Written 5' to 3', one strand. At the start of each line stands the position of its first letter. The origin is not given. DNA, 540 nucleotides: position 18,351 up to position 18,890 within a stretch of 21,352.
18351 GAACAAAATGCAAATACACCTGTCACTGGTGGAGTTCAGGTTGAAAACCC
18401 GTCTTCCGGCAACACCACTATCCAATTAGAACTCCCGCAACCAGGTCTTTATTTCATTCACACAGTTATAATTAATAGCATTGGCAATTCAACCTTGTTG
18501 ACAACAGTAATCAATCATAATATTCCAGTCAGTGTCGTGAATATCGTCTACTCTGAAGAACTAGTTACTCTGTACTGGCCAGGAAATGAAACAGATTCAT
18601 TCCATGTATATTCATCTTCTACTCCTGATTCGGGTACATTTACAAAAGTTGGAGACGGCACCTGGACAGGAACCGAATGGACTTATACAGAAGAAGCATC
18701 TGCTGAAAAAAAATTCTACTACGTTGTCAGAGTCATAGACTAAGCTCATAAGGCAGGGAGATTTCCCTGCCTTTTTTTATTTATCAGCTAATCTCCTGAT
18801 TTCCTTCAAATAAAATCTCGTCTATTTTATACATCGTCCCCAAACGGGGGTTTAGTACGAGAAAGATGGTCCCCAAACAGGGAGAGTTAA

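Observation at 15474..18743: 1089-aa secreted protein carrying two candidate peptidase-like modules (N-terminal HExxH, C-terminal Cys...His) around internally duplicated beta-rich repeats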

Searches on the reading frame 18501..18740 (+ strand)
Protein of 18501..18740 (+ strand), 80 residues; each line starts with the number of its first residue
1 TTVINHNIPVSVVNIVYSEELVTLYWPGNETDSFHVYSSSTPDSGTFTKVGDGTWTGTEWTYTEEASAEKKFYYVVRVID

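Call 92: search_protein_families(library=pfam, alignment_id=A7, max_evalue=1)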
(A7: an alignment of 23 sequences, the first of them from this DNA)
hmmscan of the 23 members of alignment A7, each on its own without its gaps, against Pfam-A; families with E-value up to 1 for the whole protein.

A. member 1, seq(80 aa): 1 family
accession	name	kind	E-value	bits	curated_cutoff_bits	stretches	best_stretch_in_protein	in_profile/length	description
PF17963.7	Big_9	-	0.02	16.2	23.6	1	30-76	31-74/89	Bacterial Ig domain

B. families by the number of members that match (of 23 scanned): 7 families
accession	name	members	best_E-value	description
PF21910.2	GH85_C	5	0.0076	GH85 endohexosaminidases, C-terminal domain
PF16383.10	DUF4992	2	0.15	Domain of unknown function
PF17963.7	Big_9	1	0.02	Bacterial Ig domain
PF00041.27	fn3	1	0.026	Fibronectin type III domain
PF25523.1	Ig_RIMBP2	1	0.047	RIMBP2-like, immunoglobulin-like domain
PF25814.1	fn3_SORL1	1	0.18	SORL1-like, fn3 domain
PF22910.1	EDR4-like_1st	1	0.23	Enhanced disease resistance 4-like, N-terminal domain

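Call 93: search_solved_structures(query=A7, max_evalue=1, show_alignments=2)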
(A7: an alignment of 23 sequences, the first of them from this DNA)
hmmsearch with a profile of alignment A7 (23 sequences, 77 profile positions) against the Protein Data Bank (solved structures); distinct sequences matched with E-value up to 1: 67 (the best 60 are shown).
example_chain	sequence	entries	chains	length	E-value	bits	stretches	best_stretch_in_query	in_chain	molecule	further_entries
3mpc_A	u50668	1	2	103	5.5e-09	39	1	8-75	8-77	Fn3-like protein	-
5g56_A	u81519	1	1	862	9.4e-08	35.1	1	8-75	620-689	CARBOHYDRATE BINDING FAMILY 6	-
7jgt_A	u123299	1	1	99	1.1e-05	28.5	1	18-76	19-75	Fibronectin type-III domain-containing protein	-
2dkm_A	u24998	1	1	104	6.7e-05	25.9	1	5-46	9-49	Collagen alpha-1(XX) chain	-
2aer_T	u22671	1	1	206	8.8e-05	25.6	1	12-62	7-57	Tissue factor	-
4z6a_T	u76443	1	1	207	9.2e-05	25.5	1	13-62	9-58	Tissue factor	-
3ela_T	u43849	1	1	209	0.00011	25.3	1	12-62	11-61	Tissue factor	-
1fak_T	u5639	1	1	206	0.00011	25.3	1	13-62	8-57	PROTEIN (SOLUBLE TISSUE FACTOR)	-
1j9c_T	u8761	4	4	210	0.00011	25.3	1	12-62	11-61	Tissue factor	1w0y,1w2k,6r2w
1z6j_T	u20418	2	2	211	0.00011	25.3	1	12-62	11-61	Tissue factor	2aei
2puq_T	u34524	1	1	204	0.00011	25.2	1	13-62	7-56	Tissue factor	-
1uj3_C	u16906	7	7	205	0.00011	25.2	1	13-62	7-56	tissue factor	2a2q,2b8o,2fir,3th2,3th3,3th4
1wqv_T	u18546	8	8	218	0.00012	25.1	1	12-62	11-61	Tissue factor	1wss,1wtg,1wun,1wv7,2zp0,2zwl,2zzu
4m7l_T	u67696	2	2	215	0.00012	25.1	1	13-62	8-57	Tissue factor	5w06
1o5d_T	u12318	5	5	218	0.00012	25.1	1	12-62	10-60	Tissue factor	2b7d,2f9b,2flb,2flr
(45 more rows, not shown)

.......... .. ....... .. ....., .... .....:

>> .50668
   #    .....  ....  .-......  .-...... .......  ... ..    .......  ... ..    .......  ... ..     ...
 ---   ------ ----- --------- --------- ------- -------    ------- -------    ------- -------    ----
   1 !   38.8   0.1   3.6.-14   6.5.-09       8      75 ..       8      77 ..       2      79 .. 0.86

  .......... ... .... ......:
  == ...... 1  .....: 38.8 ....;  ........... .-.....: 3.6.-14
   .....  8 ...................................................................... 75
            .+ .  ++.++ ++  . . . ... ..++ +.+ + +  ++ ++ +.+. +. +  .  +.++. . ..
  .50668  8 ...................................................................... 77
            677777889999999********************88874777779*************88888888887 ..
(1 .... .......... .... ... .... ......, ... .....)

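Call 111: search_protein_families(library=ncbifam, alignment_id=A7, max_evalue=1)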
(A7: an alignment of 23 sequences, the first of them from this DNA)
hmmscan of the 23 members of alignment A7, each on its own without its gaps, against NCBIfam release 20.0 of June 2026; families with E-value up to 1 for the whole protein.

A. member 1, seq(80 aa): 0 families

B. families by the number of members that match (of 23 scanned): 0 families
